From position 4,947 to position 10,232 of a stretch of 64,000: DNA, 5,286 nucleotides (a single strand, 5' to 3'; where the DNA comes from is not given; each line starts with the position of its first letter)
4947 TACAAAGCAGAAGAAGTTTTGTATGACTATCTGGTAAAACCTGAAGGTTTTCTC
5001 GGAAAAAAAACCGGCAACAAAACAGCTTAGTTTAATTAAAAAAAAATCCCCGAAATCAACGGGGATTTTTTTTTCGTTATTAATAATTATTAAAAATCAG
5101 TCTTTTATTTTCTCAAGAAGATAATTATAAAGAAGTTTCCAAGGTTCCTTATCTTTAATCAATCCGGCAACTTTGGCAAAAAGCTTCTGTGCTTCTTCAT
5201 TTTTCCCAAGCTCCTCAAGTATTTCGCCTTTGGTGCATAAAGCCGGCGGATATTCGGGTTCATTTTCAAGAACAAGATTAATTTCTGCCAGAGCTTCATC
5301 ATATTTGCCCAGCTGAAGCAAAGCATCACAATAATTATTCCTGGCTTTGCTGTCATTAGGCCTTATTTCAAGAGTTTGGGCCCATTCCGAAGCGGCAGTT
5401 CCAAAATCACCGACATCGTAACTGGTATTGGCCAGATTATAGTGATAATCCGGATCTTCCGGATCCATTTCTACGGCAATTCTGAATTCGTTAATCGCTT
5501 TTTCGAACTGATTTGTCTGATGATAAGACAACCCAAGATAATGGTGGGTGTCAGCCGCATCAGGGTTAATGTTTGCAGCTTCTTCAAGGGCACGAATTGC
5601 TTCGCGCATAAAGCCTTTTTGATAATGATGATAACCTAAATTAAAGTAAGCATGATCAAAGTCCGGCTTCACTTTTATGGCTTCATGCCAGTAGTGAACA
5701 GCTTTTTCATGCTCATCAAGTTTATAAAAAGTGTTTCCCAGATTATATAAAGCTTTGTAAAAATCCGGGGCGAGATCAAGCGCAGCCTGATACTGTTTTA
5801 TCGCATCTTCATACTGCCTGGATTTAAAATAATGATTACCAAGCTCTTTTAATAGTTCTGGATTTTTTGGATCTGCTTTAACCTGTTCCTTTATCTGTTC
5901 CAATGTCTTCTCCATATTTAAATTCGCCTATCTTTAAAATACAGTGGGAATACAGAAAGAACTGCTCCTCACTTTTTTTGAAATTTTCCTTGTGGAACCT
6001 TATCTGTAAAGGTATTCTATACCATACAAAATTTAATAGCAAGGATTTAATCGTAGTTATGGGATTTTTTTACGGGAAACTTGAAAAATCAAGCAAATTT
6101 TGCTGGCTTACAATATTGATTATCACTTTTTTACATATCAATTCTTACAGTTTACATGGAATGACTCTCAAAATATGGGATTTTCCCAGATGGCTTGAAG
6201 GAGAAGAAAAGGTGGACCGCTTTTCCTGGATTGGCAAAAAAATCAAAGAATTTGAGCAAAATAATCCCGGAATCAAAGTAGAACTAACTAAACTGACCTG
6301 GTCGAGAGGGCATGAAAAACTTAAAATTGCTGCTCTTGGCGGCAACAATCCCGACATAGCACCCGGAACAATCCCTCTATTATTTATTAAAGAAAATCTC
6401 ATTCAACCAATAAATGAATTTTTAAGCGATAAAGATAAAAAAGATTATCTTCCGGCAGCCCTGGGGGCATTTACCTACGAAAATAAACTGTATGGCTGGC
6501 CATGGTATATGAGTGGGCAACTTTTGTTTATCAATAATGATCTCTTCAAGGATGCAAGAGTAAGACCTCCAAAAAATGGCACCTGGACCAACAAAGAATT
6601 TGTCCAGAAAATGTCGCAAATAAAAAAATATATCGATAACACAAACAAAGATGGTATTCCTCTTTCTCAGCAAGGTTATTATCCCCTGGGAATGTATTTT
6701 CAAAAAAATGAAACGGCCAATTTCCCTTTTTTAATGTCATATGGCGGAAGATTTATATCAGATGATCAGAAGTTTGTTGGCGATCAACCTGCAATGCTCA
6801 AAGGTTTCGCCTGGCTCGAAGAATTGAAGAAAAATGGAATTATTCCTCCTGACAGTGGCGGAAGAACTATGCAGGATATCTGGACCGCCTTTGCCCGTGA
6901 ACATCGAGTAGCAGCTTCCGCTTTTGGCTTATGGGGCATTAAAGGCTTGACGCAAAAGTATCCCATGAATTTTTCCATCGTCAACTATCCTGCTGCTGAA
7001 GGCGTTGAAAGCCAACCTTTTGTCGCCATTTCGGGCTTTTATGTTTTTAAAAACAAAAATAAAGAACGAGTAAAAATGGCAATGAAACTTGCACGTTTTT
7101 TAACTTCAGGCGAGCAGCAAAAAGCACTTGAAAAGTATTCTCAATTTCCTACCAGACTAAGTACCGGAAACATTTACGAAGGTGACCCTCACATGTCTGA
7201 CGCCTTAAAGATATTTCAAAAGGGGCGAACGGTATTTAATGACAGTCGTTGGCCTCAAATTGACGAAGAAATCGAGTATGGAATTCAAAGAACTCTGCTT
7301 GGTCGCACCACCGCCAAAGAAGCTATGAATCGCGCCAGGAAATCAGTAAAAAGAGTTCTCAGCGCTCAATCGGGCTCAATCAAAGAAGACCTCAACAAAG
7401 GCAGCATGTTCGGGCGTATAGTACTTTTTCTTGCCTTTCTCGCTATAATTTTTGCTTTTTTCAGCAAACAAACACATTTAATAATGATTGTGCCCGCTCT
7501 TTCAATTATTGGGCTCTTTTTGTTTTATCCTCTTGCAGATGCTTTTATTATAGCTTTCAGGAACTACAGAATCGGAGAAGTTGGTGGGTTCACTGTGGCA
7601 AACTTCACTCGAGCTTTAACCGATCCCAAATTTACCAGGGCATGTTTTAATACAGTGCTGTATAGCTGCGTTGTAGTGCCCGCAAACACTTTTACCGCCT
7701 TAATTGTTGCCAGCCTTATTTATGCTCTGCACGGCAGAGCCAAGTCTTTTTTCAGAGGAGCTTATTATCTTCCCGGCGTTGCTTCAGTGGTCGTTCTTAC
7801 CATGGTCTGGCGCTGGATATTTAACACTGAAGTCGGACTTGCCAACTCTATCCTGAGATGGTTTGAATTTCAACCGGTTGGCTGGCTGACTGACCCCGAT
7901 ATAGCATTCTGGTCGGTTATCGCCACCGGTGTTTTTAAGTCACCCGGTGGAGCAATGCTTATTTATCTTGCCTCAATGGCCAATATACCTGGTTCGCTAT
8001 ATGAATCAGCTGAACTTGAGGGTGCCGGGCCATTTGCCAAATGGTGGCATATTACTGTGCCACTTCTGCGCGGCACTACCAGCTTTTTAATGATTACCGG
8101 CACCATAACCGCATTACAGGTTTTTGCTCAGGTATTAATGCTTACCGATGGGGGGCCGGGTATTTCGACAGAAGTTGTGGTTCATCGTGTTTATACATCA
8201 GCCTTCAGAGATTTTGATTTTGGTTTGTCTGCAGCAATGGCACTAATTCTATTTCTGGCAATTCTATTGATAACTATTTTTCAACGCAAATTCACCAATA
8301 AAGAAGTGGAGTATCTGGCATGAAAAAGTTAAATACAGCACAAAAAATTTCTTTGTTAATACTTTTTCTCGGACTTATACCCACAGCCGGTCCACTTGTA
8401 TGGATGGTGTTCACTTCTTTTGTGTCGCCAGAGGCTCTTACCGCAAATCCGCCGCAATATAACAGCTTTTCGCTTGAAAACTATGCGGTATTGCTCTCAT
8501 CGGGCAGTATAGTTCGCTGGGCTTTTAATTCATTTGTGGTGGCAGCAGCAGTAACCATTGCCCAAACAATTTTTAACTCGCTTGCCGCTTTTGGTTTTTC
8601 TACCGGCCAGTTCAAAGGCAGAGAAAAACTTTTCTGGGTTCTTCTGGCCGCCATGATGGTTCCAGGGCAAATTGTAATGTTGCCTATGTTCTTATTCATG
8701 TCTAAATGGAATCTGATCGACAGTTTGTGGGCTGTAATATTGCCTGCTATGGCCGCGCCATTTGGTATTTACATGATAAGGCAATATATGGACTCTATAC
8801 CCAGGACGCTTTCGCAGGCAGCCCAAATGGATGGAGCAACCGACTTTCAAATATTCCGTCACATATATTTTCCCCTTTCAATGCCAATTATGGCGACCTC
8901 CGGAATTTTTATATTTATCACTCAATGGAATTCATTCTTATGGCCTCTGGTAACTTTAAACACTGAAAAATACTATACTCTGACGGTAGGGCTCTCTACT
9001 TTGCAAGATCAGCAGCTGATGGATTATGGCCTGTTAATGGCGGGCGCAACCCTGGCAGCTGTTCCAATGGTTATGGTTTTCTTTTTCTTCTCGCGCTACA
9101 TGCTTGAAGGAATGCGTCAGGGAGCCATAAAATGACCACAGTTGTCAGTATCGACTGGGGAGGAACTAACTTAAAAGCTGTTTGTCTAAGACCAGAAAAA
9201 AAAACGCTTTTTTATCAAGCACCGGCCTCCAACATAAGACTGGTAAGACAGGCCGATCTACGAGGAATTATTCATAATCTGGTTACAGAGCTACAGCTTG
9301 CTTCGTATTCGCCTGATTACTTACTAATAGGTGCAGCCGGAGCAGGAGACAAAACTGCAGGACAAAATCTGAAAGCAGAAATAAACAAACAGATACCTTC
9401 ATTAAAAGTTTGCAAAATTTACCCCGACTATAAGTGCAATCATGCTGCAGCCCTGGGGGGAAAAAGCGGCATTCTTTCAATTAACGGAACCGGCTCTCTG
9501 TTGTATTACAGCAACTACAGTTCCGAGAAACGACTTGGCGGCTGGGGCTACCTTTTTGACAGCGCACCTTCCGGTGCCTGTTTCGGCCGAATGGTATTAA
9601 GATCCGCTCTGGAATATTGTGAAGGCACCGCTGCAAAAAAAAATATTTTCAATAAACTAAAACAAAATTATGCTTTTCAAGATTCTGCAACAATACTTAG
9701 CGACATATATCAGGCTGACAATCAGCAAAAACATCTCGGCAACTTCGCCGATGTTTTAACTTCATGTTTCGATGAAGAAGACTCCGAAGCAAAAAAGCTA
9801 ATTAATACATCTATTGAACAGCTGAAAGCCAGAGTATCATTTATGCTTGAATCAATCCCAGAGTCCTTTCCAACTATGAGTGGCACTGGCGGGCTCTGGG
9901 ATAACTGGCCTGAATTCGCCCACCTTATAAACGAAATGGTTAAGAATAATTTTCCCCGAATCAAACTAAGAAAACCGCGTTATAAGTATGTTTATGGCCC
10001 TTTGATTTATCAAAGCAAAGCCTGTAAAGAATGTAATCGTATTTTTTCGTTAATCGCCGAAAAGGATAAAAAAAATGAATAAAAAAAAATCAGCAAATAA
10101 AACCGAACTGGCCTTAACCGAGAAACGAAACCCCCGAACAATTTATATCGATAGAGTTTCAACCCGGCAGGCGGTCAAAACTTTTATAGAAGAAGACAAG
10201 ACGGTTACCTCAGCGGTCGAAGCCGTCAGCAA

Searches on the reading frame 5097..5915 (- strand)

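Call 13: search_protein_families(library=pfam, proteins=[window:5097-5915:-], max_evalue=0.00001)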
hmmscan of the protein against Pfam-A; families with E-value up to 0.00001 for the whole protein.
window:5097-5915:- (272 aa): 25 families
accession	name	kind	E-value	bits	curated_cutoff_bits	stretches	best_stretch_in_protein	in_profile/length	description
PF07719.23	TPR_2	-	5.4e-43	142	27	2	19-51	1-33/34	Tetratricopeptide repeat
PF13432.12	TPR_16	-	1.1e-38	131.6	32.7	5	24-73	2-51/65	Tetratricopeptide repeat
PF13414.12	TPR_11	-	9.9e-37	124.8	26.8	4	26-66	1-41/42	TPR repeat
PF00515.34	TPR_1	-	1.2e-35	120.3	27.8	2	54-86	2-34/34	Tetratricopeptide repeat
PF13431.12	TPR_17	-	1.9e-30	103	24.4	0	42-73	2-33/34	Tetratricopeptide repeat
PF14559.12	TPR_19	-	5.1e-28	97.6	25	3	169-222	5-58/68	Tetratricopeptide repeat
PF13181.12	TPR_8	-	6.1e-27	91.9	25.7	0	126-154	6-34/34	Tetratricopeptide repeat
PF13428.12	TPR_14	-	1.2e-23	81.6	23.5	0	19-61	1-43/44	Tetratricopeptide repeat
PF13424.12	TPR_12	-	1.8e-18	66.9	30.1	1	89-151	5-75/77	Tetratricopeptide repeat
PF13371.12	TPR_9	-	1.6e-16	60.5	35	0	66-123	8-65/73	Tetratricopeptide repeat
PF13176.12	TPR_7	-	2.5e-16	58.7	27.9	0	22-51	2-31/36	Tetratricopeptide repeat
PF14561.12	TPR_20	-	5.3e-15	56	25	0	3-41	6-44/90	Tetratricopeptide repeat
PF12895.13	ANAPC3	-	1.2e-14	54.8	27.2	1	135-211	3-78/82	Anaphase-promoting complex, cyclosome, subunit 3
PF23914.1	TPR_CcmH_CycH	-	4e-13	50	42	0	148-258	43-156/158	Cytochrome c-type biogenesis protein H TPR domain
PF13174.12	TPR_6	-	4.9e-12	46.1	26.3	0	55-81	2-28/33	Tetratricopeptide repeat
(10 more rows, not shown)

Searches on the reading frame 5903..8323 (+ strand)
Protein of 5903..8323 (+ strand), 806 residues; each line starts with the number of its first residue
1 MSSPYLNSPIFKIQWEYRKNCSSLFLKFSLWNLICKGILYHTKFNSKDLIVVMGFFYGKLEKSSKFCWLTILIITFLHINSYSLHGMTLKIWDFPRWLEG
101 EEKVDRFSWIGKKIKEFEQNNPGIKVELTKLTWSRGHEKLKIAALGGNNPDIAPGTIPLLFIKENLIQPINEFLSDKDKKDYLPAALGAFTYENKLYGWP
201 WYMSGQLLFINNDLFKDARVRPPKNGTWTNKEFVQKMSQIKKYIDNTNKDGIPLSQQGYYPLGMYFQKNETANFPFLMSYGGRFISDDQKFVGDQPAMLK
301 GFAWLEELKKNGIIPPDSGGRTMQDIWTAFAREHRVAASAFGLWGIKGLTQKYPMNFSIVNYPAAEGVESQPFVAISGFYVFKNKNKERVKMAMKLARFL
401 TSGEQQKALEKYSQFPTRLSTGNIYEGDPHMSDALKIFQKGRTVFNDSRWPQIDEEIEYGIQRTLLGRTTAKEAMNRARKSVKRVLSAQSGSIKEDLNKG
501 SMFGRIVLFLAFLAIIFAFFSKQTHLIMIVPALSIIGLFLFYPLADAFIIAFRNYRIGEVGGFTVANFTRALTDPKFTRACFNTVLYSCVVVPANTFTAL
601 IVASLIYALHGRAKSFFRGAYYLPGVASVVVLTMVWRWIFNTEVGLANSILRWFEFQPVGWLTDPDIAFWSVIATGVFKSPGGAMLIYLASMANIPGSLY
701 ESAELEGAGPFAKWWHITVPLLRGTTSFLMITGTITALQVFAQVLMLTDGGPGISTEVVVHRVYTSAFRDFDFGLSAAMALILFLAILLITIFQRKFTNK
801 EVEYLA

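Call 13: search_protein_families(library=pfam, proteins=[window:5903-8323:+], max_evalue=0.00001)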
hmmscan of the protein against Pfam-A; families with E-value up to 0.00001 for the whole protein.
window:5903-8323:+ (806 aa): 3 families
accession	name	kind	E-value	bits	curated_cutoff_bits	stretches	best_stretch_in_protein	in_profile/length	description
PF13416.11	SBP_bac_8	-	8.2e-30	105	27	1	114-416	3-260/279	Bacterial extracellular solute-binding protein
PF01547.30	SBP_bac_1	-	8.3e-22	79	26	1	105-407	6-307/307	Bacterial extracellular solute-binding protein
PF00528.27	BPD_transp_1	-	2.2e-09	37.8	26.4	1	601-797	7-178/184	Binding-protein-dependent transport system inner membrane component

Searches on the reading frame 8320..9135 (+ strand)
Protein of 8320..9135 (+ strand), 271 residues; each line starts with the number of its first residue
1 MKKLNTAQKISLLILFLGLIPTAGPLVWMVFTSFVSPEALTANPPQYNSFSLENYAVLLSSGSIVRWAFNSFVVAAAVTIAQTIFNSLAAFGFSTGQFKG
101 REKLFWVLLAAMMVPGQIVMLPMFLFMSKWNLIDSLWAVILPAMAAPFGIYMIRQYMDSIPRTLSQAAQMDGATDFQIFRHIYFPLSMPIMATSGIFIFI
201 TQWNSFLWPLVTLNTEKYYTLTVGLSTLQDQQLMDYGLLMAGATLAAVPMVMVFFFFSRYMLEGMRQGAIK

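Call 13: search_protein_families(library=pfam, proteins=[window:8320-9135:+], max_evalue=0.00001)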
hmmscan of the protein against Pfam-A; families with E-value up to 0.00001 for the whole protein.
window:8320-9135:+ (271 aa): 1 family
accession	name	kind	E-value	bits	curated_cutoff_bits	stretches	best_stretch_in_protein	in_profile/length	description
PF00528.27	BPD_transp_1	-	2e-17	63.9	26.4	1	99-261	15-178/184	Binding-protein-dependent transport system inner membrane component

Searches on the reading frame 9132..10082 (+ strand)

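Call 13: search_protein_families(library=pfam, proteins=[window:9132-10082:+], max_evalue=0.00001)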
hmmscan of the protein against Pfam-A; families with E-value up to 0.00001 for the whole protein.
window:9132-10082:+ (316 aa): 1 family
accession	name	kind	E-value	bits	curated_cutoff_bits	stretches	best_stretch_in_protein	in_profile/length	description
PF01869.26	BcrAD_BadFG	-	1.2e-14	55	31.5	1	7-284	3-258/271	BadF/BadG/BcrA/BcrD ATPase family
